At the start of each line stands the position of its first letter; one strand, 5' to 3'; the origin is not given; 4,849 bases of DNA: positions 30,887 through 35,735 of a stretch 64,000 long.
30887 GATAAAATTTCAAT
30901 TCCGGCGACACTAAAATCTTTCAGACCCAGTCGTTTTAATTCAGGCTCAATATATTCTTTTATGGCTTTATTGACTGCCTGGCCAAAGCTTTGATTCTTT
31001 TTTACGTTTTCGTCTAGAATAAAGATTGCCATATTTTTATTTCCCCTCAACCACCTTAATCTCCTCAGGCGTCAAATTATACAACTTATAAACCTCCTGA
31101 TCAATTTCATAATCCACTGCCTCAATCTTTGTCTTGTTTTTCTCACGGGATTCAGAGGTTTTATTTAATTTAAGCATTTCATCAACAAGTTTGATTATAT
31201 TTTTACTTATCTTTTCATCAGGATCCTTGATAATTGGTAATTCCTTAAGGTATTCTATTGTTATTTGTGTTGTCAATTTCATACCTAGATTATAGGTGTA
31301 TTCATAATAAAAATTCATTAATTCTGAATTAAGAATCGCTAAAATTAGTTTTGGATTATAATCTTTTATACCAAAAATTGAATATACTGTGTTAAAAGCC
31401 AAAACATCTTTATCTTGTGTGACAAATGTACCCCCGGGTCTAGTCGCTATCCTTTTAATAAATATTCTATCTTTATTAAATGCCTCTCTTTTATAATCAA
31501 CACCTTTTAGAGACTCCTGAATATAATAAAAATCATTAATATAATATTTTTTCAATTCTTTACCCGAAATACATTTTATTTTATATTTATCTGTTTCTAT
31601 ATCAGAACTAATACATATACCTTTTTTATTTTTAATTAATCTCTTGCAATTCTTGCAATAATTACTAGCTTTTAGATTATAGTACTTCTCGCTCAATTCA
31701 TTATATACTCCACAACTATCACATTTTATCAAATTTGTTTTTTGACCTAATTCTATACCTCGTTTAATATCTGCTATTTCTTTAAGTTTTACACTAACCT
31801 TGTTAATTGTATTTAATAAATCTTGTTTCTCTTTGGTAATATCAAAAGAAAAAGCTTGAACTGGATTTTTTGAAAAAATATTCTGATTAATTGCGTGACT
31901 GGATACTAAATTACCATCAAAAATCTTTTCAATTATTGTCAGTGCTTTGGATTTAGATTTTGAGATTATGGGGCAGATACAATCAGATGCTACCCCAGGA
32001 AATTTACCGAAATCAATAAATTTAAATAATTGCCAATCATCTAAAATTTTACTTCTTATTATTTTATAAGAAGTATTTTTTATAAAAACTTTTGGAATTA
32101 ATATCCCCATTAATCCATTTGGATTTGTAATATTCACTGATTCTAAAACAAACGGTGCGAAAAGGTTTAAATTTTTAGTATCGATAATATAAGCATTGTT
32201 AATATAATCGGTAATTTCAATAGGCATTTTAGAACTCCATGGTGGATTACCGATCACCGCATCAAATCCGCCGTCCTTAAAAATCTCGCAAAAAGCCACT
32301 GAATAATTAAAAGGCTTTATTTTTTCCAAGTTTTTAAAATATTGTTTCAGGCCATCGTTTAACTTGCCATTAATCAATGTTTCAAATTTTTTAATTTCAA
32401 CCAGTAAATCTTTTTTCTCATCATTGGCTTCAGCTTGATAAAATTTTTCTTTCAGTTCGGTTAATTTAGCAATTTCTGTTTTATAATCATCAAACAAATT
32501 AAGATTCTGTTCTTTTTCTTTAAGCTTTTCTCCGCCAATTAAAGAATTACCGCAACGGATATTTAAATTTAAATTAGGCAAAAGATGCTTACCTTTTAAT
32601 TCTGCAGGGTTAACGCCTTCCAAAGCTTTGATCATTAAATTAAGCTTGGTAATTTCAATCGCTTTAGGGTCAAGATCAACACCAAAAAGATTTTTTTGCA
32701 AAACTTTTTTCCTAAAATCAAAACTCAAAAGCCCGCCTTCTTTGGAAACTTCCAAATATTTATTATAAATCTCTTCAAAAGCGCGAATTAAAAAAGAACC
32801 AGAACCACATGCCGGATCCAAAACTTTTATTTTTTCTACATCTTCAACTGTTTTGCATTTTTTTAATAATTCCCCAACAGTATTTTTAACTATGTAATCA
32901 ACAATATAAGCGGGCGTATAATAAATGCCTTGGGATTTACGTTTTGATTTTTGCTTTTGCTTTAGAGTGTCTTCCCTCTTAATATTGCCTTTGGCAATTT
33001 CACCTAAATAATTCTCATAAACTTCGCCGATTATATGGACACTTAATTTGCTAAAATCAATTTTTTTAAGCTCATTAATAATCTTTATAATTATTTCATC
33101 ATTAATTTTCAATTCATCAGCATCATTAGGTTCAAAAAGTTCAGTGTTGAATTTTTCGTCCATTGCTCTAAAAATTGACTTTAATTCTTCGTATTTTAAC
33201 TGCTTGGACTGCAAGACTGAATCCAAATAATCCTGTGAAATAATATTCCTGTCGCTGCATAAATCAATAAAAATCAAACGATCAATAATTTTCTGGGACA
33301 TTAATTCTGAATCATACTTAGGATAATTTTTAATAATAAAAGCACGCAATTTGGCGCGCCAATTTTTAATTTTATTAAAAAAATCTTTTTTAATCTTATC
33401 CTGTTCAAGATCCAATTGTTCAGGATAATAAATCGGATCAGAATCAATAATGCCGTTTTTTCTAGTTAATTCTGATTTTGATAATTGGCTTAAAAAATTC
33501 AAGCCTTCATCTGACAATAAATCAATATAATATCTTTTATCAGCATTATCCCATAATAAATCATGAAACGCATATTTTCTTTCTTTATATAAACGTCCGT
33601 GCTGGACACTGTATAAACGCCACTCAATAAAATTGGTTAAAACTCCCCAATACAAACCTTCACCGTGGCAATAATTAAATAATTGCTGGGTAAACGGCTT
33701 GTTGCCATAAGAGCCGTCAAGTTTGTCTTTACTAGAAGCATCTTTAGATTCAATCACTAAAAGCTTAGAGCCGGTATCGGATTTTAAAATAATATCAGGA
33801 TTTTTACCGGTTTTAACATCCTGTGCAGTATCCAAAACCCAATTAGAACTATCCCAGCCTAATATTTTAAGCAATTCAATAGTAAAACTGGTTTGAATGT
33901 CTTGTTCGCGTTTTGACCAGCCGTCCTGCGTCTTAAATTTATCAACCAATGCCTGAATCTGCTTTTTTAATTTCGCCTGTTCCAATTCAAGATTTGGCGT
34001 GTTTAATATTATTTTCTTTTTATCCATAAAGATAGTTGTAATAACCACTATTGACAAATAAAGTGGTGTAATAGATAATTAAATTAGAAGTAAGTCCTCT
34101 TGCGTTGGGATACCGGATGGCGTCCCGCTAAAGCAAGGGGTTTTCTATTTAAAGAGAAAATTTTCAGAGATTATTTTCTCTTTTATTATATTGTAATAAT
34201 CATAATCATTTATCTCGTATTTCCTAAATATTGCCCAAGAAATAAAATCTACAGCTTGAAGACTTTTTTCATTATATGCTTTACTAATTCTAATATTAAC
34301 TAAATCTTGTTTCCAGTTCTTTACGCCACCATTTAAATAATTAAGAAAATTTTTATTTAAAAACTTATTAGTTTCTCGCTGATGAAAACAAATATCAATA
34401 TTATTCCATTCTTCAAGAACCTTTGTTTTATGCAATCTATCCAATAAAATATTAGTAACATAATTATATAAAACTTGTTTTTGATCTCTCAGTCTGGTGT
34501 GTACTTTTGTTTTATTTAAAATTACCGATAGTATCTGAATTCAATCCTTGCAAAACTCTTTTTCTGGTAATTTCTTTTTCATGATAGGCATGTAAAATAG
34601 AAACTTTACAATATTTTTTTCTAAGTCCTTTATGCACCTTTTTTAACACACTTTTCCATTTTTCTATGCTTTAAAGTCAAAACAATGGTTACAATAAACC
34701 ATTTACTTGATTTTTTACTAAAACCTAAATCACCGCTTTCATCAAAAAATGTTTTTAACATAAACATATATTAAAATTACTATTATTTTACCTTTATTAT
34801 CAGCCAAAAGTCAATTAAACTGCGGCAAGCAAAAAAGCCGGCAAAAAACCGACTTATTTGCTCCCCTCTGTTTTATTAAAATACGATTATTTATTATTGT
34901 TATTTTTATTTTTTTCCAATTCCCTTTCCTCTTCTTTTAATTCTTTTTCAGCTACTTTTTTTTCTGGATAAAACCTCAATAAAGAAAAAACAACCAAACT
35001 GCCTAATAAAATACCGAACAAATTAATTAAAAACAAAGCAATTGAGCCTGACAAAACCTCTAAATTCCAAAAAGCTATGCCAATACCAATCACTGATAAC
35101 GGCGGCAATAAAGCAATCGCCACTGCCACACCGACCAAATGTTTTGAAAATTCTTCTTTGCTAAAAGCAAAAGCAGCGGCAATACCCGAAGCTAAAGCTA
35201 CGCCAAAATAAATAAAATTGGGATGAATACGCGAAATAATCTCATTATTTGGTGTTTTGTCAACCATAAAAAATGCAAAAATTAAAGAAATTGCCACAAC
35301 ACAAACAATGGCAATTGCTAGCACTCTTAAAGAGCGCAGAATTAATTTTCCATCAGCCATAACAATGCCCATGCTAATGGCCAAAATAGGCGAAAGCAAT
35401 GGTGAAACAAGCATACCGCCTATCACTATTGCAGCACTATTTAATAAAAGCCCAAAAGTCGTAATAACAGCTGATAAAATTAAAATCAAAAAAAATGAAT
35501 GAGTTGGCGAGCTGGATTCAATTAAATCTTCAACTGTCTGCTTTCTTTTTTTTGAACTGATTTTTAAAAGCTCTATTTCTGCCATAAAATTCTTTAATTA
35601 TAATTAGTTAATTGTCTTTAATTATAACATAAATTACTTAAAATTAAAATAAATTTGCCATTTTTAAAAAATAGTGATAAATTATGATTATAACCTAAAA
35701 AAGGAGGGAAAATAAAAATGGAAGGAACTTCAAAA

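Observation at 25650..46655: Recurring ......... (DnaA-box-identical 9-mer) 29-115 nt upstream of five island genes, all in the same orientation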

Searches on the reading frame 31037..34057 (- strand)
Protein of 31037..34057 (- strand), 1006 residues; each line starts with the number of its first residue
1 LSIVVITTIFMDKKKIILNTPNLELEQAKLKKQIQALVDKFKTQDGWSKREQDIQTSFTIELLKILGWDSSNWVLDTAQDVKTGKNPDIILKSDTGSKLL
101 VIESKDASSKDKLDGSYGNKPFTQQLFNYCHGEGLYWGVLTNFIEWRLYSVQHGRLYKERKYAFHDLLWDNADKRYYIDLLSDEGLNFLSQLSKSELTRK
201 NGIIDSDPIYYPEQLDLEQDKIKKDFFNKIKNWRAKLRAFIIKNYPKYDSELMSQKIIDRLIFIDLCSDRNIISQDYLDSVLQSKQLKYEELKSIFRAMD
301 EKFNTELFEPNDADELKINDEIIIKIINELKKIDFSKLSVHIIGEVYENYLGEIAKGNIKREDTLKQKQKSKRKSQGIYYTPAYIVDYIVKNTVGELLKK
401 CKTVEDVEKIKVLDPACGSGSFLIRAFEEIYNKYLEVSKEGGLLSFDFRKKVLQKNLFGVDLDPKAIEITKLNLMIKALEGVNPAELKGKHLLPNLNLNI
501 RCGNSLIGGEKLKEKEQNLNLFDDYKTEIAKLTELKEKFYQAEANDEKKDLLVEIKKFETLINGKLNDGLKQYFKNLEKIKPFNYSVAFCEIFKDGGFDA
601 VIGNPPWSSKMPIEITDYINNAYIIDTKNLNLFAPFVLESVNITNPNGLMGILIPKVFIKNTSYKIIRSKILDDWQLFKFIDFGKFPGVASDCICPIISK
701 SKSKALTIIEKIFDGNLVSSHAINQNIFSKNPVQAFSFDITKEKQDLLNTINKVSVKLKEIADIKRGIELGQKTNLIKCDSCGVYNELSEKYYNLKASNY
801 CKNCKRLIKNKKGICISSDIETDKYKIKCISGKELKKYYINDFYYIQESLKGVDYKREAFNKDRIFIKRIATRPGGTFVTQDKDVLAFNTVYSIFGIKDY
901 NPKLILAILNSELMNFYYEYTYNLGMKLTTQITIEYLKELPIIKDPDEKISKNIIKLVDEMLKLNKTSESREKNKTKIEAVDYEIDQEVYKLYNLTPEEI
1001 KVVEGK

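Call 9: search_protein_families(library=pfam, proteins=[window:31037-34057:-], max_evalue=0.01)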
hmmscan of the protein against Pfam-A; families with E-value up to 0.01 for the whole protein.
window:31037-34057:- (1006 aa): 6 families
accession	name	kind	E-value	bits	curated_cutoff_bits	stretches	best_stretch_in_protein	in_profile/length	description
PF07669.17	Eco57I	-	5.4e-26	92.1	25.3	1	455-685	1-167/171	Eco57I restriction-modification methylase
PF02384.22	N6_Mtase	-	3.7e-20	72.9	20.4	2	364-481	13-104/311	N-6 DNA Methylase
PF12950.13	TaqI_C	-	1.4e-15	58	26.5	1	829-942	3-118/118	TaqI-like C-terminal specificity domain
PF20473.4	MmeI_Mtase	-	6.3e-11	42.4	27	1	404-505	15-117/259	MmeI, DNA-methyltransferase domain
PF01170.24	UPF0020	-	2.8e-05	24.3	22.3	1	412-475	32-97/197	RMKL-like, methyltransferase domain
PF13847.12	Methyltransf_31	-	0.0065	16.6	27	0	409-455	4-43/145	Methyltransferase domain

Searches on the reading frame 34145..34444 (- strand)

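Call 9: search_protein_families(library=pfam, proteins=[window:34145-34444:-], max_evalue=0.01)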
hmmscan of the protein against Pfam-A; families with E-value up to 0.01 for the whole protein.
window:34145-34444:- (99 aa): 1 family
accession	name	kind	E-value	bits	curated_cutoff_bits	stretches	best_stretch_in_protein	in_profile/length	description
PF12686.12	DUF3800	-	0.0024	19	21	1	15-75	90-149/149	Protein of unknown function (DUF3800)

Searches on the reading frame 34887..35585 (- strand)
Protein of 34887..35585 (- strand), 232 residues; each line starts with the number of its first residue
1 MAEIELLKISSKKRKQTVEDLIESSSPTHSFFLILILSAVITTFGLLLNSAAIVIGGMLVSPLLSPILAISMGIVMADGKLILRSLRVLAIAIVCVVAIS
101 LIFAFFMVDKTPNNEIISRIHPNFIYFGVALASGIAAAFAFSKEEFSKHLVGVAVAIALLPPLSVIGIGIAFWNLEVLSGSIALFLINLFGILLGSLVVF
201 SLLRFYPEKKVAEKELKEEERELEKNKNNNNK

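Call 26: search_protein_families(library=pfam, proteins=[window:34887-35585:-], max_evalue=0.001)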
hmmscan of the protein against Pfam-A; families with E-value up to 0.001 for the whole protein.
window:34887-35585:- (232 aa): 1 family
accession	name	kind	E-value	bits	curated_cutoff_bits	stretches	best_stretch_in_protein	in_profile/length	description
PF04087.19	DUF389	-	2.8e-39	134.7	23.9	1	58-194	1-137/137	Domain of unknown function (DUF389)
